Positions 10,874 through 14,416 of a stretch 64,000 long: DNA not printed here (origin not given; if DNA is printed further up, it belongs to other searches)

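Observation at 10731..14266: MmeI-family single-chain RM enzyme apparently co-transcribed with a 90-aa conserved acidic protein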

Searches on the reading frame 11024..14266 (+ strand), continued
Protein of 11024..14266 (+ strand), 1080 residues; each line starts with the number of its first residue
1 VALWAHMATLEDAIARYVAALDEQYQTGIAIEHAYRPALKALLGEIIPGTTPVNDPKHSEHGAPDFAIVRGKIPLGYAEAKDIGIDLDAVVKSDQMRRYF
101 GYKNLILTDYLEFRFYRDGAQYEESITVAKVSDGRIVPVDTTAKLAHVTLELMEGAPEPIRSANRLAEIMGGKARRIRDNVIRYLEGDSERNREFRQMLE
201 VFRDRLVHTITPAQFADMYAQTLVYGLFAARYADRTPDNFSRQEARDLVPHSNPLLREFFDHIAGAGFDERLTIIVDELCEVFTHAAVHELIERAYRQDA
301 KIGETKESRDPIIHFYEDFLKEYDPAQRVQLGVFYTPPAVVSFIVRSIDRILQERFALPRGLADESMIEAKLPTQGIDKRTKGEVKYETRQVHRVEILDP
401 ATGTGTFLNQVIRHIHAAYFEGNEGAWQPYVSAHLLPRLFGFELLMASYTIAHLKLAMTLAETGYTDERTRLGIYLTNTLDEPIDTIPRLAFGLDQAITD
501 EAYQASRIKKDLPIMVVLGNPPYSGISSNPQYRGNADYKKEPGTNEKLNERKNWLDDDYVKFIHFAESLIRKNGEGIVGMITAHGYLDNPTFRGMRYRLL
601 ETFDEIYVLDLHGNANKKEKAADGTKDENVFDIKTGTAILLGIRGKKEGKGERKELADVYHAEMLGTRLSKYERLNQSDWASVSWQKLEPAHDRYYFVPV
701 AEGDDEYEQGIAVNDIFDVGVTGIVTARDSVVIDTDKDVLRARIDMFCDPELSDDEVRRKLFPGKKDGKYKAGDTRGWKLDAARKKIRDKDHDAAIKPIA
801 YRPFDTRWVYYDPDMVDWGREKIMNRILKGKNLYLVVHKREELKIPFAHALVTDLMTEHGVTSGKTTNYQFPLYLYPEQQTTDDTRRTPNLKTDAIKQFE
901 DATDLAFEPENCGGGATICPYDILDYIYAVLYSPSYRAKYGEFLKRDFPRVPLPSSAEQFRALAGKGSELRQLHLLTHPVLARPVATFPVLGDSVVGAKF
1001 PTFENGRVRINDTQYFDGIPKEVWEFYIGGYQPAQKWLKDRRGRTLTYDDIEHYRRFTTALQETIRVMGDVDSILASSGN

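Call 21: find_homologous_proteins(query=window:11024-14266:+, max_evalue=1e-20)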
Query window:11024-14266:+ (1080 aa): 7998 proteins with E <= 1e-20 among 8000 candidates; the best 120 are listed.
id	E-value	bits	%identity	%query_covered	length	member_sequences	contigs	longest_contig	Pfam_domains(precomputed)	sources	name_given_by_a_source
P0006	0.0e+0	2480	100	99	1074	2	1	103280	PF18135.8,PF02384.23,PF07669.18,PF20473.5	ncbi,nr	ncbi:MAG TPA: type ISP restriction/modification enzyme [Candidatus Paceibacterota bacterium]|nr:type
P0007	0.0e+0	1182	53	98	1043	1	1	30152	PF18135.8,PF02384.23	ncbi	ncbi:MAG: type ISP restriction/modification enzyme [Patescibacteria group bacterium]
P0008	0.0e+0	1139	51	99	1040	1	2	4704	PF18135.8,PF02384.23,PF07669.18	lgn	-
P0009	0.0e+0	1138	51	98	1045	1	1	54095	PF18135.8,PF02384.23,PF07669.18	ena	-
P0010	0.0e+0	1133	51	98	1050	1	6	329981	PF18135.8,PF02384.23,PF07669.18,PF20473.5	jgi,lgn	jgi:predicted helicase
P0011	0.0e+0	1133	51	99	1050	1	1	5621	PF18135.8,PF02384.23,PF07669.18,PF20473.5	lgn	-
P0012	0.0e+0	1127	51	98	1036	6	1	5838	PF18135.8,PF02384.23,PF07669.18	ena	-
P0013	0.0e+0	1127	49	98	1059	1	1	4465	PF18135.8,PF02384.23,PF07669.18,PF20473.5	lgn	-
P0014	0.0e+0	1121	50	99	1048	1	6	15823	PF18135.8,PF04313.21,PF02384.23,PF07669.18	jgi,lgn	jgi:hypothetical protein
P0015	0.0e+0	1120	50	99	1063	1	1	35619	PF18135.8,PF02384.23,PF07669.18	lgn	-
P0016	0.0e+0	1120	52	96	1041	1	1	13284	PF18135.8,PF02384.23,PF07669.18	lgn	-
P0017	0.0e+0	1116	52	98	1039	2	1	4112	PF18135.8,PF02384.23,PF07669.18,PF20473.5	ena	-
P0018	0.0e+0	1115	51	98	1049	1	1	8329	PF18135.8,PF02384.23,PF07669.18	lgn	-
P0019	0.0e+0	1114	51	98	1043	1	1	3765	PF18135.8,PF02384.23,PF07669.18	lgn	-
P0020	0.0e+0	1113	52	98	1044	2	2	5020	PF18135.8,PF02384.23,PF07669.18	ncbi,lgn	-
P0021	0.0e+0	1113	51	99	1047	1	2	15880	PF18135.8,PF02384.23,PF07669.18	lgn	-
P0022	0.0e+0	1112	51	98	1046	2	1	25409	PF18135.8,PF02384.23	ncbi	-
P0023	0.0e+0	1112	52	98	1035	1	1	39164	PF18135.8,PF02384.23,PF07669.18,PF20473.5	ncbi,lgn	ncbi:MAG: type ISP restriction/modification enzyme [Candidatus Saccharimonadales bacterium]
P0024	0.0e+0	1111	51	98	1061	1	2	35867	PF18135.8,PF02384.23,PF07669.18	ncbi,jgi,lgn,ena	-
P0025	0.0e+0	1110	49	98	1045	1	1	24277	PF18135.8,PF02384.23,PF07669.18,PF20473.5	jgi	jgi:predicted helicase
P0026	0.0e+0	1108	48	99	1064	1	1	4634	PF18135.8,PF04313.21,PF02384.23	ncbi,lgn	-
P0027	0.0e+0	1108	51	98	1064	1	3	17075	PF18135.8,PF02384.23,PF07669.18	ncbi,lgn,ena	-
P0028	0.0e+0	1108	50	99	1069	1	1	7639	PF18135.8,PF02384.23,PF07669.18,PF20473.5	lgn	-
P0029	0.0e+0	1106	51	98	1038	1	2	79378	PF18135.8,PF02384.23,PF07669.18,PF20473.5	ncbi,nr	ncbi:N-6 DNA methylase [Candidatus Parcubacteria bacterium]|nr:N-6 DNA methylase [Patescibacteria gr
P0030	0.0e+0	1106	49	98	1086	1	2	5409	PF18135.8,PF02384.23,PF07669.18,PF20473.5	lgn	-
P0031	0.0e+0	1104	50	99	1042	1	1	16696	PF18135.8,PF02384.23,PF07669.18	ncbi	-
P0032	0.0e+0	1102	49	99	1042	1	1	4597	PF18135.8,PF02384.23,PF07669.18,PF20473.5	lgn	-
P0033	0.0e+0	1102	50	97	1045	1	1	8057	PF18135.8,PF02384.23,PF07669.18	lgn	-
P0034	0.0e+0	1100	50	98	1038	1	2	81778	PF18135.8,PF02384.23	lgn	-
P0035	0.0e+0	1100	49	98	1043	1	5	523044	PF18135.8,PF02384.23,PF07669.18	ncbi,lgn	-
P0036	0.0e+0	1099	51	98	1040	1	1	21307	PF18135.8,PF02384.23,PF07669.18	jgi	-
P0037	0.0e+0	1097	50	99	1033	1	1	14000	PF18135.8,PF02384.23,PF07669.18,PF20473.5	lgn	-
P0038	0.0e+0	1095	50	98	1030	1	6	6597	PF18135.8,PF02384.23,PF07669.18,PF20473.5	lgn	-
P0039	0.0e+0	1092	51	98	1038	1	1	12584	PF18135.8,PF02384.23,PF07669.18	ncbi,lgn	-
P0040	0.0e+0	1089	50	99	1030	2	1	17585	PF18135.8,PF02384.23,PF07669.18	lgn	-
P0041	0.0e+0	1089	50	98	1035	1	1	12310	PF18135.8,PF02384.23,PF07669.18,PF20473.5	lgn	-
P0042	0.0e+0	1088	50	98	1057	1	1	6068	PF18135.8,PF02384.23,PF07669.18,PF20473.5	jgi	jgi:hypothetical protein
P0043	0.0e+0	1084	49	99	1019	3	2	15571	PF18135.8,PF02384.23,PF07669.18,PF20473.5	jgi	jgi:predicted helicase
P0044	0.0e+0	1082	51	97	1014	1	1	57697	PF18135.8,PF02384.23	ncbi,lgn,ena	-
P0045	0.0e+0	1081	49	99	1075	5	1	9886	PF18135.8,PF02384.23,PF07669.18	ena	-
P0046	0.0e+0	1079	50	98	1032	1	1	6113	PF18135.8,PF02384.23,PF07669.18,PF20473.5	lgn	-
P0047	0.0e+0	1077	50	98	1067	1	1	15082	PF18135.8,PF04313.21,PF02384.23,PF07669.18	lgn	-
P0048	0.0e+0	1075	50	98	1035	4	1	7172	PF18135.8,PF02384.23,PF07669.18,PF20473.5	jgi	-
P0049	0.0e+0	1075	49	99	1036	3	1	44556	PF18135.8,PF02384.23,PF07669.18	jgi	-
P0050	0.0e+0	1074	49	98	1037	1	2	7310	PF18135.8,PF02384.23,PF07669.18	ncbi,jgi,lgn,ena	-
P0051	0.0e+0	1074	48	99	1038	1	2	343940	PF18135.8,PF02384.23,PF07669.18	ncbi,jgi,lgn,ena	ncbi:MAG: type ISP restriction/modification enzyme [Patescibacteria group bacterium]|jgi:hypothetica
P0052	0.0e+0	1073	50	99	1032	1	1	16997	PF18135.8,PF02384.23,PF07669.18,PF20473.5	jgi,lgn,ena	-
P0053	0.0e+0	1073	50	98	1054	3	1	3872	PF18135.8,PF02384.23,PF20473.5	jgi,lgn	jgi:hypothetical protein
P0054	0.0e+0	1072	49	98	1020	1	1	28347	PF18135.8,PF02384.23,PF07669.18,PF20473.5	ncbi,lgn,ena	-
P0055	0.0e+0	1070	50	98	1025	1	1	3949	PF18135.8,PF02384.23,PF07669.18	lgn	-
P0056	0.0e+0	1069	50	98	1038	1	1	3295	PF18135.8,PF02384.23,PF07669.18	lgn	-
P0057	0.0e+0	1067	49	98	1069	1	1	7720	PF18135.8,PF02384.23,PF07669.18,PF20473.5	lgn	-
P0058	0.0e+0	1066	50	98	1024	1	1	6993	PF18135.8,PF02384.23,PF07669.18,PF20473.5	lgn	-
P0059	0.0e+0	1065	49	99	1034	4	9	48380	PF18135.8,PF02384.23,PF07669.18,PF20473.5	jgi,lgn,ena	jgi:predicted helicase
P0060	0.0e+0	1065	50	93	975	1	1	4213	PF18135.8,PF02384.23,PF07669.18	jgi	-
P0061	0.0e+0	1064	50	98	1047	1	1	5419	PF18135.8,PF02384.23,PF07669.18,PF20473.5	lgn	-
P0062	0.0e+0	1063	49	99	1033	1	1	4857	PF18135.8,PF04313.21,PF02384.23,PF07669.18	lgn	-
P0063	0.0e+0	1063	49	98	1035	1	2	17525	PF18135.8,PF02384.23,PF07669.18,PF20473.5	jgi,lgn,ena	-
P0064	0.0e+0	1062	48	100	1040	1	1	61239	PF18135.8,PF02384.23,PF20473.5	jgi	-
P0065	0.0e+0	1061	49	98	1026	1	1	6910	PF18135.8,PF02384.23,PF07669.18,PF20473.5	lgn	-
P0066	0.0e+0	1060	49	99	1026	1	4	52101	PF18135.8,PF02384.23,PF07669.18,PF20473.5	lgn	-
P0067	0.0e+0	1060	49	99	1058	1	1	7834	PF18135.8,PF02384.23,PF07669.18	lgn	-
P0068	0.0e+0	1058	50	98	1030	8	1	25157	PF18135.8,PF02384.23,PF07669.18,PF20473.5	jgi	-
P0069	0.0e+0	1057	48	98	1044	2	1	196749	PF18135.8,PF02384.23,PF07669.18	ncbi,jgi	ncbi:MAG: type ISP restriction/modification enzyme [Patescibacteria group bacterium]|jgi:predicted h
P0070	0.0e+0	1057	50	99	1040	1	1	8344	PF18135.8,PF02384.23,PF07669.18,PF20473.5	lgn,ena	-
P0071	0.0e+0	1056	50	96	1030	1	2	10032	PF18135.8,PF02384.23,PF07669.18,PF20473.5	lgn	-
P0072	0.0e+0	1054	49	98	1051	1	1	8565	PF18135.8,PF02384.23,PF20473.5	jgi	jgi:predicted helicase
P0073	0.0e+0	1054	50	97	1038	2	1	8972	PF18135.8,PF02384.23,PF07669.18,PF20473.5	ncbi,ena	-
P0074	0.0e+0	1054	49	98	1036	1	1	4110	PF18135.8,PF02384.23,PF07669.18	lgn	-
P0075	0.0e+0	1054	49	98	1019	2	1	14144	PF18135.8,PF02384.23,PF07669.18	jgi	jgi:predicted helicase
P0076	0.0e+0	1053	48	99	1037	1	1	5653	PF18135.8,PF02384.23,PF07669.18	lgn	-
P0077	0.0e+0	1052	49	98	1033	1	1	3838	PF18135.8,PF02384.23,PF07669.18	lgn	-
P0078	0.0e+0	1051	47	98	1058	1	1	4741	PF18135.8,PF04313.21,PF02384.23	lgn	-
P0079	0.0e+0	1050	49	98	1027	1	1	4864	PF18135.8,PF02384.23,PF07669.18,PF20473.5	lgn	-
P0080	0.0e+0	1050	48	98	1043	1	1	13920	PF18135.8,PF02384.23,PF07669.18,PF20473.5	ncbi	-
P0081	0.0e+0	1050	49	98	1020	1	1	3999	PF18135.8,PF02384.23,PF20473.5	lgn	-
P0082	0.0e+0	1049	48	99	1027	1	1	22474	PF18135.8,PF02384.23,PF07669.18,PF20473.5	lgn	-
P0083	0.0e+0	1049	50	94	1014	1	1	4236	PF18135.8,PF02384.23,PF07669.18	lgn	-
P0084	0.0e+0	1048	48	97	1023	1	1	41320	PF18135.8,PF02384.23,PF20473.5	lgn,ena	-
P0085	0.0e+0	1048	50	99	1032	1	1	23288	PF18135.8,PF02384.23,PF07669.18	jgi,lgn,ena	-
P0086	0.0e+0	1047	49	99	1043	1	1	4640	PF18135.8,PF02384.23,PF07669.18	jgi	jgi:hypothetical protein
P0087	0.0e+0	1046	48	98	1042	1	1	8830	PF18135.8,PF02384.23,PF07669.18,PF20473.5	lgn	-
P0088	0.0e+0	1046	50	97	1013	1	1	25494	PF18135.8,PF02384.23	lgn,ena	-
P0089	0.0e+0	1046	48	99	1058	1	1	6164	PF18135.8,PF02384.23,PF07669.18,PF20473.5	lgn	-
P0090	0.0e+0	1046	50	98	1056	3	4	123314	PF18135.8,PF02384.23,PF07669.18,PF20473.5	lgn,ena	-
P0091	0.0e+0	1046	49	99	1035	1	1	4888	PF18135.8,PF02384.23,PF07669.18,PF20473.5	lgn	-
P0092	0.0e+0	1046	49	98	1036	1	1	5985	PF18135.8,PF02384.23,PF07669.18,PF20473.5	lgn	-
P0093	0.0e+0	1045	48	99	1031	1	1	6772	PF18135.8,PF02384.23,PF07669.18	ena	-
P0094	0.0e+0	1045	48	98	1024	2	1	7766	PF18135.8,PF02384.23,PF20473.5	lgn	-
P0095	0.0e+0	1045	49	98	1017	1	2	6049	PF18135.8,PF02384.23,PF07669.18,PF20473.5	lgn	-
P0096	0.0e+0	1044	50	98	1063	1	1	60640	PF18135.8,PF02384.23,PF07669.18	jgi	jgi:hypothetical protein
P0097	0.0e+0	1043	48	98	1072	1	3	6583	PF18135.8,PF02384.23,PF07669.18,PF20473.5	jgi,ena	-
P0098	0.0e+0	1042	48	99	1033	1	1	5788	PF18135.8,PF02384.23,PF07669.18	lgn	-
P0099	0.0e+0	1042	49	99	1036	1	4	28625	PF18135.8,PF02384.23,PF07669.18,PF20473.5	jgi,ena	-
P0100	0.0e+0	1041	49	98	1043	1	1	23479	PF18135.8,PF02384.23,PF07669.18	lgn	-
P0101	0.0e+0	1041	49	97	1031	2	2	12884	PF18135.8,PF02384.23,PF07669.18,PF20473.5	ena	-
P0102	0.0e+0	1041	48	97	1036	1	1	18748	PF18135.8,PF02384.23,PF07669.18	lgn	-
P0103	0.0e+0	1040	48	98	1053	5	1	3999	PF18135.8,PF02384.23,PF07669.18,PF20473.5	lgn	-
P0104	0.0e+0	1040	48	99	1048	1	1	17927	PF18135.8,PF02384.23,PF07669.18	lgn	-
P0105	0.0e+0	1040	49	97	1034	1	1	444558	PF18135.8,PF02384.23,PF07669.18,PF20473.5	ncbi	-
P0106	0.0e+0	1039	48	99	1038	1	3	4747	PF18135.8,PF02384.23,PF07669.18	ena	-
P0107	0.0e+0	1039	48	99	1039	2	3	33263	PF18135.8,PF02384.23,PF07669.18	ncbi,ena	-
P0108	0.0e+0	1038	49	98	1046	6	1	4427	PF18135.8,PF02384.23,PF07669.18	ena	-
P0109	0.0e+0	1038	48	99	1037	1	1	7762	PF18135.8,PF02384.23,PF07669.18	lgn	-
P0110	0.0e+0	1038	50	98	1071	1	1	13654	PF18135.8,PF02384.23,PF07669.18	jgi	jgi:predicted helicase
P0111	0.0e+0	1038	48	98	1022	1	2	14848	PF18135.8,PF02384.23,PF07669.18,PF20473.5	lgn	-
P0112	0.0e+0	1037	48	99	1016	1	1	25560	PF18135.8,PF02384.23,PF07669.18,PF20473.5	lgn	-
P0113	0.0e+0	1036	48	99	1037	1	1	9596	PF18135.8,PF02384.23,PF07669.18,PF20473.5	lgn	-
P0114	0.0e+0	1036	47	97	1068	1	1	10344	PF18135.8,PF02384.23,PF07669.18,PF20473.5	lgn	-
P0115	0.0e+0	1036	48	98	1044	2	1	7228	PF18135.8,PF02384.23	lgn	-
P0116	0.0e+0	1036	48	99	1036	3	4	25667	PF18135.8,PF02384.23,PF07669.18,PF20473.5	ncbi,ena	-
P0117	0.0e+0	1035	47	98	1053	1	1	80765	PF18135.8,PF02384.23,PF07669.18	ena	-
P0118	0.0e+0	1035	49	99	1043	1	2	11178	PF18135.8,PF02384.23,PF07669.18,PF20473.5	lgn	-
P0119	0.0e+0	1035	48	98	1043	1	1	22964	PF18135.8,PF02384.23,PF07669.18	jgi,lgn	jgi:predicted helicase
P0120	0.0e+0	1034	47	98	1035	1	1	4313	PF18135.8,PF02384.23,PF07669.18,PF20473.5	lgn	-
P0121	0.0e+0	1034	47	98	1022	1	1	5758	PF18135.8,PF02384.23,PF07669.18,PF20473.5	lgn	-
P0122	0.0e+0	1033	47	98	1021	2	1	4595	PF18135.8,PF02384.23,PF07669.18,PF20473.5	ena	-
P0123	0.0e+0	1033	48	99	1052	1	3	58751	PF18135.8,PF02384.23,PF07669.18,PF20473.5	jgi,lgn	jgi:predicted helicase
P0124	0.0e+0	1033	48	99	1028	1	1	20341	PF18135.8,PF02384.23,PF07669.18,PF20473.5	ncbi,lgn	-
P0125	0.0e+0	1033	48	99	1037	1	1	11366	PF18135.8,PF02384.23,PF07669.18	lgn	-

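Call 23: find_encoding_contigs(protein=P0007, flank=5000, max_places=2)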
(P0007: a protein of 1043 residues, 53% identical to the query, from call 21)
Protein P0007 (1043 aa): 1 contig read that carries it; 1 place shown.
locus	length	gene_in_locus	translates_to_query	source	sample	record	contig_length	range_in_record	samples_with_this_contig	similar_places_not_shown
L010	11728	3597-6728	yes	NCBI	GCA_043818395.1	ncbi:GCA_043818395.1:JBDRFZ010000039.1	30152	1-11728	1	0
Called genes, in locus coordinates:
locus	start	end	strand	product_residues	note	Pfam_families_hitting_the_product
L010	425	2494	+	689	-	PF00753:Lactamase_B, PF12706:Lactamase_B_2, PF22505:RNase_J_b_CASP, PF17770:RNase_J_C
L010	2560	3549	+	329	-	PF00579:tRNA-synt_1b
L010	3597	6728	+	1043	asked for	PF02384:N6_Mtase, PF18135:Type_ISP_C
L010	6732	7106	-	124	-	-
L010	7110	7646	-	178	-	PF13274:SocA_Panacea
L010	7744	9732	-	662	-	PF05226:CHASE2, PF00211:Guanylate_cyc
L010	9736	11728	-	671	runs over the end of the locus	PF18915:DUF5667 (faint)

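Call 24: find_encoding_contigs(protein=P0010, flank=5000, max_places=2)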
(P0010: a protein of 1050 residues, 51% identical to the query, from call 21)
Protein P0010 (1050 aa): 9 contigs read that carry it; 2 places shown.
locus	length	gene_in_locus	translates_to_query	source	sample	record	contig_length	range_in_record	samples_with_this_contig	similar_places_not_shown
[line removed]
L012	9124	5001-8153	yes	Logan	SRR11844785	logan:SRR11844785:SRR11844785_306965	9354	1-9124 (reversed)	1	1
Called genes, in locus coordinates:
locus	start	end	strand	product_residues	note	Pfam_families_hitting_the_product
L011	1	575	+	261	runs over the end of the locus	PF18900:DUF5656 (weak)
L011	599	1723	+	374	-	PF13180:PDZ_2 (weak)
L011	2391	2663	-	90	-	-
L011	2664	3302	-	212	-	PF02706:Wzz, PF13807:GNVR (faint)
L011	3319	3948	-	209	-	-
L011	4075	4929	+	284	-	PF27309:MJ0753_N (weak)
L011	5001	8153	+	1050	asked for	PF02384:N6_Mtase, PF20473:MmeI_Mtase (weak), PF07669:Eco57I, PF18135:Type_ISP_C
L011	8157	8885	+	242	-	-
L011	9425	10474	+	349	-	PF00814:TsaD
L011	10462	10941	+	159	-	PF02367:TsaE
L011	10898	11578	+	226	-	-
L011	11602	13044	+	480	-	PF00224:PK, PF03328:HpcH_HpaI (weak), PF02887:PK_C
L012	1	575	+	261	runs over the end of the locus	PF18900:DUF5656 (weak)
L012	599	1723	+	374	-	PF13180:PDZ_2 (weak)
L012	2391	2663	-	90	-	-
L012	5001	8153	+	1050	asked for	PF02384:N6_Mtase, PF20473:MmeI_Mtase (weak), PF07669:Eco57I, PF18135:Type_ISP_C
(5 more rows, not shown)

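Call 25: find_encoding_contigs(protein=P0029, flank=5000, max_places=2)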
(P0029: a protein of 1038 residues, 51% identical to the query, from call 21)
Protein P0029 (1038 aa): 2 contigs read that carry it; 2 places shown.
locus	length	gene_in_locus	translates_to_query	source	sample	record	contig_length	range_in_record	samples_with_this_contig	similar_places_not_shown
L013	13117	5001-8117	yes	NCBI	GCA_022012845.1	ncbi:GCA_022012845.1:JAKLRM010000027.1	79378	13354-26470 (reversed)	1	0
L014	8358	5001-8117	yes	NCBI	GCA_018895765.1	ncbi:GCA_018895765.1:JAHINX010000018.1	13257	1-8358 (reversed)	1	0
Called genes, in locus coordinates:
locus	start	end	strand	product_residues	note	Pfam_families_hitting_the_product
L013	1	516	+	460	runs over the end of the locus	PF01336:tRNA_anti-codon, PF01409:tRNA-synt_2d (faint), PF00152:tRNA-synt_2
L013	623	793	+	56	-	-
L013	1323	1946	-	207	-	-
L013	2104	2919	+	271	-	-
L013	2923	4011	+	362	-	PF11141:DUF2914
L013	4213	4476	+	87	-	-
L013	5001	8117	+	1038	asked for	PF02384:N6_Mtase, PF20473:MmeI_Mtase (weak), PF07669:Eco57I, PF18135:Type_ISP_C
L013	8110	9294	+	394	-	-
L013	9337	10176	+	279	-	PF04055:Radical_SAM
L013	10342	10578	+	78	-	-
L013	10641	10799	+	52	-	-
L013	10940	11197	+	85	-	-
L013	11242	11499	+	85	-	-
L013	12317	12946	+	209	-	PF00717:Peptidase_S24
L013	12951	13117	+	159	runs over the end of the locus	PF02452:PemK_toxin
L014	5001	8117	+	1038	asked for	PF02384:N6_Mtase, PF20473:MmeI_Mtase (weak), PF07669:Eco57I, PF18135:Type_ISP_C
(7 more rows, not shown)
